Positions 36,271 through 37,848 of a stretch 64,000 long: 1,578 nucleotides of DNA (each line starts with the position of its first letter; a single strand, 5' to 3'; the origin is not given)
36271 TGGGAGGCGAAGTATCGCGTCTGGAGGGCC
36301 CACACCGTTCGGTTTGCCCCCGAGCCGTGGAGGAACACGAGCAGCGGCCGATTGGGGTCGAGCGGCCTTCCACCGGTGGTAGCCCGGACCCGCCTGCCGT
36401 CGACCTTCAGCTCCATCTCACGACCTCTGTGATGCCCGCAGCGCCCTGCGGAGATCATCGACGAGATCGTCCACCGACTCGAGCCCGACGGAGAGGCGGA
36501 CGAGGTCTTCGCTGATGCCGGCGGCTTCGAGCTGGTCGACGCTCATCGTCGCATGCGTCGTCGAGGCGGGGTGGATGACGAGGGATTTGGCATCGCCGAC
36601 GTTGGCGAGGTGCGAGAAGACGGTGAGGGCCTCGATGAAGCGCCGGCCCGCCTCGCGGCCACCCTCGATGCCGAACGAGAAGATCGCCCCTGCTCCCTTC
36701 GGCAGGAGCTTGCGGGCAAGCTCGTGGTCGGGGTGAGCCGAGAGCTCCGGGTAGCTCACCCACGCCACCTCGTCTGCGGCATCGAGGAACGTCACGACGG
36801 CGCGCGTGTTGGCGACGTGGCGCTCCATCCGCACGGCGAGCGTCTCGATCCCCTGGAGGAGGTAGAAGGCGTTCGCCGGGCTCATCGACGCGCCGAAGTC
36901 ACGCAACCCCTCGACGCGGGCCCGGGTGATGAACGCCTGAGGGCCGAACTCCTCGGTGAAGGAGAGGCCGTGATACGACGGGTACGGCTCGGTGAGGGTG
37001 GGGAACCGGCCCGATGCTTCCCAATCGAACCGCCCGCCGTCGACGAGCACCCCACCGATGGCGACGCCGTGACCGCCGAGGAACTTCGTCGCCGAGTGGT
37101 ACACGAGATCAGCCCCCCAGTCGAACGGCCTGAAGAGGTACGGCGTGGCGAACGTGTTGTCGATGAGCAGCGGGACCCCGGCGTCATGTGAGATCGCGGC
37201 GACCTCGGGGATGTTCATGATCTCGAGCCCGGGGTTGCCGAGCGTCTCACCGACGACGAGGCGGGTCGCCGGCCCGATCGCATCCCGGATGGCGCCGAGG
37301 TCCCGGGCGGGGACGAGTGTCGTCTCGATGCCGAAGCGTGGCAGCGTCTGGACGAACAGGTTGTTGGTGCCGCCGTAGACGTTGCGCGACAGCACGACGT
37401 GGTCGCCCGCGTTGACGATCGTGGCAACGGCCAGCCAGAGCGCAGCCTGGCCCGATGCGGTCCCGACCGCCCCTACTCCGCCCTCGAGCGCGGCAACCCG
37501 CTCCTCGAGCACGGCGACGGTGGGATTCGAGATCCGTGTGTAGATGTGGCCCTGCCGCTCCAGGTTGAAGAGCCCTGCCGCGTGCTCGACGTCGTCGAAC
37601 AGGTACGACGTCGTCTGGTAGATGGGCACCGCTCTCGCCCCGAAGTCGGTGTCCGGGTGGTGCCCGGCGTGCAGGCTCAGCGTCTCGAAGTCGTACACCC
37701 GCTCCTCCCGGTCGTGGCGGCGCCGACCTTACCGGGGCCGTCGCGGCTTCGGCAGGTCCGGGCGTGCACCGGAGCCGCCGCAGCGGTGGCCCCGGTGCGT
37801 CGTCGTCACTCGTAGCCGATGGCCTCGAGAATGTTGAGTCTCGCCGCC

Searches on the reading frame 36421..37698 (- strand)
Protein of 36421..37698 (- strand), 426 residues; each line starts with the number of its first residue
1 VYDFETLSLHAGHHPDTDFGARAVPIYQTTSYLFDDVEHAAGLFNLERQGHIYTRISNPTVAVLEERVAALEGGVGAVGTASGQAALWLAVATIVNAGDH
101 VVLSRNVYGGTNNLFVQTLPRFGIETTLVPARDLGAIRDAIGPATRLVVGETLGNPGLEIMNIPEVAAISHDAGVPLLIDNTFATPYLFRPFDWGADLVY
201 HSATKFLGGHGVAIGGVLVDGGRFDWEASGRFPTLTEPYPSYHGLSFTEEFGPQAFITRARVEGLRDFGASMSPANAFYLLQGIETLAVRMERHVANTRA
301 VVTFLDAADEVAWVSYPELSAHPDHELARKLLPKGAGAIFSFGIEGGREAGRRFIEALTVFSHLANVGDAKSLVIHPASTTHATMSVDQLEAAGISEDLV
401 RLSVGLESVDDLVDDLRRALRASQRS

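Call 65: search_protein_families(library=pfam, proteins=[window:36421-37698:-], max_evalue=0.0001)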
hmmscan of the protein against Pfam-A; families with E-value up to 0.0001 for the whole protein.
window:36421-37698:- (426 aa): 1 family
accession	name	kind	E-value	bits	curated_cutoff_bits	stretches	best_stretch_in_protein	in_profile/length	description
PF01053.26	Cys_Met_Meta_PP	-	7.8e-127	423.4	27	1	5-420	1-380/381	Cys/Met metabolism PLP-dependent enzyme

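Call 67: search_protein_families(library=ncbifam, proteins=[window:36421-37698:-], max_evalue=0.00001)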
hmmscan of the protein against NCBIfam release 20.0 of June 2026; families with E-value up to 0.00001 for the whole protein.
window:36421-37698:- (426 aa): 43 families (the best 25 are shown)
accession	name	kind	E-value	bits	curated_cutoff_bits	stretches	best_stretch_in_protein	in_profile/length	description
NF006004.0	PRK08134.1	equivalog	1.5e-223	742.2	636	1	3-425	8-430/433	O-acetylhomoserine aminocarboxypropyltransferase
NF005872.0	PRK07812.1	equivalog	7.4e-181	601.4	703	1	2-425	15-437/439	bifunctional o-acetylhomoserine/o-acetylserine sulfhydrylase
TIGR01326.1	OAH_OAS_sulfhy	subfamily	9e-180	597.8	495.1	1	4-420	2-417/418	O-acetylhomoserine aminocarboxypropyltransferase/cysteine synthase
NF006096.0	PRK08248.1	equivalog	3.1e-177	589.5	726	1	2-425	7-430/431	homocysteine synthase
NF004650.0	PRK05994.1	equivalog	1.4e-165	551.3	667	1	3-422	7-426/427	O-acetylhomoserine aminocarboxypropyltransferase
NF004757.0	PRK06084.1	equivalog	1.7e-158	527.9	790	1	4-424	3-424/425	bifunctional O-acetylhomoserine aminocarboxypropyltransferase/cysteine synthase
NF004125.0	PRK05613.1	equivalog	1.6e-133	445.4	765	1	2-421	12-435/437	O-acetylhomoserine/O-acetylserine sulfhydrylase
NF005215.0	PRK06702.1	equivalog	6.7e-126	420.7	709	1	6-422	9-424/432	bifunctional O-acetylhomoserine aminocarboxypropyltransferase/cysteine synthase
NF006003.0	PRK08133.1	equivalog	4.3e-116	387.9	522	2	2-220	10-227/396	O-succinylhomoserine sulfhydrylase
NF005695.0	PRK07503.1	equivalog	1.3e-111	373.2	666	2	4-220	10-226/403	methionine gamma-lyase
NF004876.0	PRK06234.1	subfamily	4.5e-109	365.1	666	2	4-220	9-227/400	methionine gamma-lyase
TIGR01325.1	O_suc_HS_sulf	equivalog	7.9e-106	353.8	510.05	2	6-220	2-215/380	O-succinylhomoserine sulfhydrylase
TIGR01328.1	met_gam_lyase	equivalog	2.1e-104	349.5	549.7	2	3-220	3-220/391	methionine gamma-lyase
NF004609.0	PRK05939.1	equivalog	2.3e-97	326.5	555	1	3-422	5-410/412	cystathionine gamma-synthase family protein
NF005871.0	PRK07811.1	equivalog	5.8e-94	314.8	513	2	3-219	12-221/389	cystathionine gamma-synthase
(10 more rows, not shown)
